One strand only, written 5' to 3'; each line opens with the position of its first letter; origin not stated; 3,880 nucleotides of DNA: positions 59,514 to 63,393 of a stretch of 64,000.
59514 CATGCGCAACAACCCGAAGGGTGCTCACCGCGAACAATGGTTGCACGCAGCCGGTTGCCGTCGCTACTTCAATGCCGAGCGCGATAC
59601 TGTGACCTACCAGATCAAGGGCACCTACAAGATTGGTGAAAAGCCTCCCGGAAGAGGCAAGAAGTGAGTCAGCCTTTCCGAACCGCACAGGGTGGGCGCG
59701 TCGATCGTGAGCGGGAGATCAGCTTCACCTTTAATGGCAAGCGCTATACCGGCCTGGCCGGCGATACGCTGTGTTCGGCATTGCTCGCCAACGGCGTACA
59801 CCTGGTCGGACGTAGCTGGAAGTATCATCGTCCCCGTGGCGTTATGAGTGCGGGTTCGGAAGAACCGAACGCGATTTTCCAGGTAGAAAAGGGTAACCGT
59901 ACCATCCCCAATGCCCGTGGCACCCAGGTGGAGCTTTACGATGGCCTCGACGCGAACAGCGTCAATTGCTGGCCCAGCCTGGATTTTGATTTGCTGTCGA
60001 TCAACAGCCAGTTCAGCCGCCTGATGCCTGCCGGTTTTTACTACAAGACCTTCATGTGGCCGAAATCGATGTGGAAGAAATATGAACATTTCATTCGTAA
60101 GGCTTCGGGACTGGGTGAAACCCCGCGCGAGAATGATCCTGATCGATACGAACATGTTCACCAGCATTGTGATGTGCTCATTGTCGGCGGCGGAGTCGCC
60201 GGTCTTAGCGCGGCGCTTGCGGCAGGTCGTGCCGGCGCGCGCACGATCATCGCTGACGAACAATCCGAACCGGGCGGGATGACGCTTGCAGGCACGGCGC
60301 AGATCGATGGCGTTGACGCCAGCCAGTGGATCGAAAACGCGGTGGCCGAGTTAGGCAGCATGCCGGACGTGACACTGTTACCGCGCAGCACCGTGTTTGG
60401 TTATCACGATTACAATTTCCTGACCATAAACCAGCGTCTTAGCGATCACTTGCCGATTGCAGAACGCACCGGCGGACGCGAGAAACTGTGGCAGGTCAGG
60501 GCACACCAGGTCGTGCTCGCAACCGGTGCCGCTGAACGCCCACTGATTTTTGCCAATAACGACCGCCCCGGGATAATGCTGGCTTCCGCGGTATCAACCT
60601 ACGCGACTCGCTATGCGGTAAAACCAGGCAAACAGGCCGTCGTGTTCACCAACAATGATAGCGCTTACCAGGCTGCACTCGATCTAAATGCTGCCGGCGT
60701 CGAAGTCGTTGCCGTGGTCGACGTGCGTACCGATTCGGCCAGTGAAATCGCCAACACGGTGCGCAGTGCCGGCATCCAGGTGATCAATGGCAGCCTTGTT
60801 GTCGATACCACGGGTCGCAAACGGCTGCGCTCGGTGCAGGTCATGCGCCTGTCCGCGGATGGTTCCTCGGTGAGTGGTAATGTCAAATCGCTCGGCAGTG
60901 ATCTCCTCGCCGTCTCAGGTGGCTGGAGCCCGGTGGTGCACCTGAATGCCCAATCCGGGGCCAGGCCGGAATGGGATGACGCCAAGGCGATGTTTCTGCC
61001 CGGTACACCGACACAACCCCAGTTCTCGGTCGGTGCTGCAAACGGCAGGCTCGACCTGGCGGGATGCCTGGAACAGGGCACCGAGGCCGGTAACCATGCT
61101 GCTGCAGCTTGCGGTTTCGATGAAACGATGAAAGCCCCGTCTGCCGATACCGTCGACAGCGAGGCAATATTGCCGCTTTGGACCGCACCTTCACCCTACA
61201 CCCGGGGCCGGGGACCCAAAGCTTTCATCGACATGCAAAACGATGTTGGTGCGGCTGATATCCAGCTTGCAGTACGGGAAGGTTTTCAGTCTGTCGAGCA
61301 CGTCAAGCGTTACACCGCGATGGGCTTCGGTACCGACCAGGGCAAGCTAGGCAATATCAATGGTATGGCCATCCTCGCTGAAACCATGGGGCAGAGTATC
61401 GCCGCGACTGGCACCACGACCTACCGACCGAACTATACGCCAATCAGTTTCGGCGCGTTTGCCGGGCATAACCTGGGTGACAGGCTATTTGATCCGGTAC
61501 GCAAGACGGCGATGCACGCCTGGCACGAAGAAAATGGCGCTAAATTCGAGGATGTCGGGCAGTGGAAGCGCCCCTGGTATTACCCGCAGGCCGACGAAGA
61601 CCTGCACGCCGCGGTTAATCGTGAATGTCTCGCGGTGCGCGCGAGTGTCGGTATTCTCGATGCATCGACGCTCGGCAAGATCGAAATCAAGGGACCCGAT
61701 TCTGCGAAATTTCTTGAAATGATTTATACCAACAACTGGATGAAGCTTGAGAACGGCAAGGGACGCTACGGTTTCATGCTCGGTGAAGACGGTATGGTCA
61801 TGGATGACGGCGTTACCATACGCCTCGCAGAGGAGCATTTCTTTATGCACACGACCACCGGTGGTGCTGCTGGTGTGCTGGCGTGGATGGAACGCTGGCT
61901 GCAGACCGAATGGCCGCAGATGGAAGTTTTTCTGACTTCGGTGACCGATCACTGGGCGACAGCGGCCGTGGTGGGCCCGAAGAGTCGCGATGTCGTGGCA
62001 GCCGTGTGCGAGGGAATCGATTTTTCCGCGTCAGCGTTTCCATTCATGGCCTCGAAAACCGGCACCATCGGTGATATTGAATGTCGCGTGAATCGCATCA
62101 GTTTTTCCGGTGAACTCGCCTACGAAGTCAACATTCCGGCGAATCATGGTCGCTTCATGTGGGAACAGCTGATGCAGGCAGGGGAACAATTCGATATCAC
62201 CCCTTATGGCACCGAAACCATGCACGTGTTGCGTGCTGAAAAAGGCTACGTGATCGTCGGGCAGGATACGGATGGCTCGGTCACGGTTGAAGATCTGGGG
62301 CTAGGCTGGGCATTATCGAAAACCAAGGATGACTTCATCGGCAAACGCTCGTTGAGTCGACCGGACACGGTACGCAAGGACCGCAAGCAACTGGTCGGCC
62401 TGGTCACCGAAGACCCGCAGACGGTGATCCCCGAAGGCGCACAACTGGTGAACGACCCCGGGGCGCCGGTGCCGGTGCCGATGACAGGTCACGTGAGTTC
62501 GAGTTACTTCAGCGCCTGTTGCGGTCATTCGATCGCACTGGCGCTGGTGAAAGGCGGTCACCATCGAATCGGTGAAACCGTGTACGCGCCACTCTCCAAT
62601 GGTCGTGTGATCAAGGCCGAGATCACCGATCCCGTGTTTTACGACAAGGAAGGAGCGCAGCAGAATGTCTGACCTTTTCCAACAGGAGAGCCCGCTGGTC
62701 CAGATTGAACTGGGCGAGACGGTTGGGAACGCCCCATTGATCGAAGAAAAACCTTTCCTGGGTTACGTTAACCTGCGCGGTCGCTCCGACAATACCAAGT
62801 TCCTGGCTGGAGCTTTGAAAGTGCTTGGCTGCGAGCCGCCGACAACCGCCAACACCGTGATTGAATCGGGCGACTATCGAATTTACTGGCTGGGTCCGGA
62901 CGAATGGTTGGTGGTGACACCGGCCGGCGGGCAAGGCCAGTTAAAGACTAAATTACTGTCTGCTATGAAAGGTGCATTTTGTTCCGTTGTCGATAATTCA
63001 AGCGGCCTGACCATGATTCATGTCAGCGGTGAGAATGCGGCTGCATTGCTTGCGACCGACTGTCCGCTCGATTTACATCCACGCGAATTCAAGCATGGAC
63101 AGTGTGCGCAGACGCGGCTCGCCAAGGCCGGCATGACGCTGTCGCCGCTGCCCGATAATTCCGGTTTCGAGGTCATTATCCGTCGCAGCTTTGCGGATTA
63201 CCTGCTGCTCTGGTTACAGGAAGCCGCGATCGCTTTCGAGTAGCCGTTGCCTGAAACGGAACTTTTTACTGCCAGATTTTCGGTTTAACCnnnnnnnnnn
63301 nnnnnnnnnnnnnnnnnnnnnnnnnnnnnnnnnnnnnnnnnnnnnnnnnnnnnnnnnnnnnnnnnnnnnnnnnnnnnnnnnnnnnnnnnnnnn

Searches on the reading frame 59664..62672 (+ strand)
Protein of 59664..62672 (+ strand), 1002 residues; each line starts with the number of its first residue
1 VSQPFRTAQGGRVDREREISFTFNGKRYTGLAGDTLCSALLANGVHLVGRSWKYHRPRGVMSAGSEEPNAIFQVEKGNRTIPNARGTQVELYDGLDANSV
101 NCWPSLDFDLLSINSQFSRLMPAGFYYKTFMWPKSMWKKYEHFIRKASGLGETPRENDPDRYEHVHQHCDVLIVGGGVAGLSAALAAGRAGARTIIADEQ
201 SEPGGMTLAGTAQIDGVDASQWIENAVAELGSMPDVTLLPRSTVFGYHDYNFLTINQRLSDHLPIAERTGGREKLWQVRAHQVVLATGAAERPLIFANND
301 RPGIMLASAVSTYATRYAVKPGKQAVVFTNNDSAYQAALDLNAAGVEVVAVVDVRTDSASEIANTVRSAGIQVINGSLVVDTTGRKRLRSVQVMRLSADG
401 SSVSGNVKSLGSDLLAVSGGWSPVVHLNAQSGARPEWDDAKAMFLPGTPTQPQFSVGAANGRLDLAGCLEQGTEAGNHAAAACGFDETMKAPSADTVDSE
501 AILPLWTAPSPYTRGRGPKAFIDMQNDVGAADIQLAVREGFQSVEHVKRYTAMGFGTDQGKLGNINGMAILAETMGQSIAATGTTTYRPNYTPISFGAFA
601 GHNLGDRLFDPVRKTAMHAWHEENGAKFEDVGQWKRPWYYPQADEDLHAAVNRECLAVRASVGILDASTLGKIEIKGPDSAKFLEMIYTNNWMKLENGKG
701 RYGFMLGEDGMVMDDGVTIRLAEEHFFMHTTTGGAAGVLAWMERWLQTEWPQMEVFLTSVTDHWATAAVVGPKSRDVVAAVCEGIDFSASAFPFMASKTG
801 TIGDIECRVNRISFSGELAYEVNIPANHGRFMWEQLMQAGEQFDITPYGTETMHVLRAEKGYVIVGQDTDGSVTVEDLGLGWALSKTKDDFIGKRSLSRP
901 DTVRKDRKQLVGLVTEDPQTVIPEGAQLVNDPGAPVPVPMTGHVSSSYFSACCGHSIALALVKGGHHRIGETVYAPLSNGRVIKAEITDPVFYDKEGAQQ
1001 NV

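Call 72: search_protein_families(library=pfam, proteins=[window:59664-62672:+], max_evalue=0.00001)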
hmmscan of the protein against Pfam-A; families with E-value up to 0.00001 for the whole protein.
window:59664-62672:+ (1002 aa): 8 families
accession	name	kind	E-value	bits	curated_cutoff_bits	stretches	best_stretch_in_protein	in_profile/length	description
PF01571.26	GCV_T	-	1.4e-69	234.7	25.6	1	617-883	1-255/255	Aminomethyltransferase folate-binding domain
PF17806.6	SO_alpha_A3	-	4.5e-31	107.4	23.1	1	519-601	3-86/87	Sarcosine oxidase A3 domain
PF13510.11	Fer2_4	-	1.5e-21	76.6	22.8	1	17-101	2-81/82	2Fe-2S iron-sulfur cluster binding domain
PF08669.17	GCV_T_C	-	8.7e-18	64.4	25.9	1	908-994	1-80/80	Glycine cleavage T-protein C-terminal barrel domain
PF07992.20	Pyr_redox_2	-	1.8e-11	44.5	26.1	1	170-425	2-241/291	Pyridine nucleotide-disulphide oxidoreductase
PF12831.13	FAD_oxidored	-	1e-08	35.3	27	1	170-218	1-50/416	FAD dependent oxidoreductase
PF00890.30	FAD_binding_2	-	1.9e-06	27.8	20.4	1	170-218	1-49/414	FAD binding domain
PF01266.30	DAO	-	2.5e-06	27.7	27.9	1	170-216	1-48/353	FAD dependent oxidoreductase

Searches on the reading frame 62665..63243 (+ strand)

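Call 72: search_protein_families(library=pfam, proteins=[window:62665-63243:+], max_evalue=0.00001)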
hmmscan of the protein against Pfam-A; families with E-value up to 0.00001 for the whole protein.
window:62665-63243:+ (192 aa): 2 families
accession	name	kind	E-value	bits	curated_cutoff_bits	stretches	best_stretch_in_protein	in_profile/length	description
PF04268.17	SoxG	-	8.1e-24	84.9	21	1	38-188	1-150/152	Sarcosine oxidase, gamma subunit family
PF01571.26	GCV_T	-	1.7e-07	31.2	25.6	1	70-187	93-211/255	Aminomethyltransferase folate-binding domain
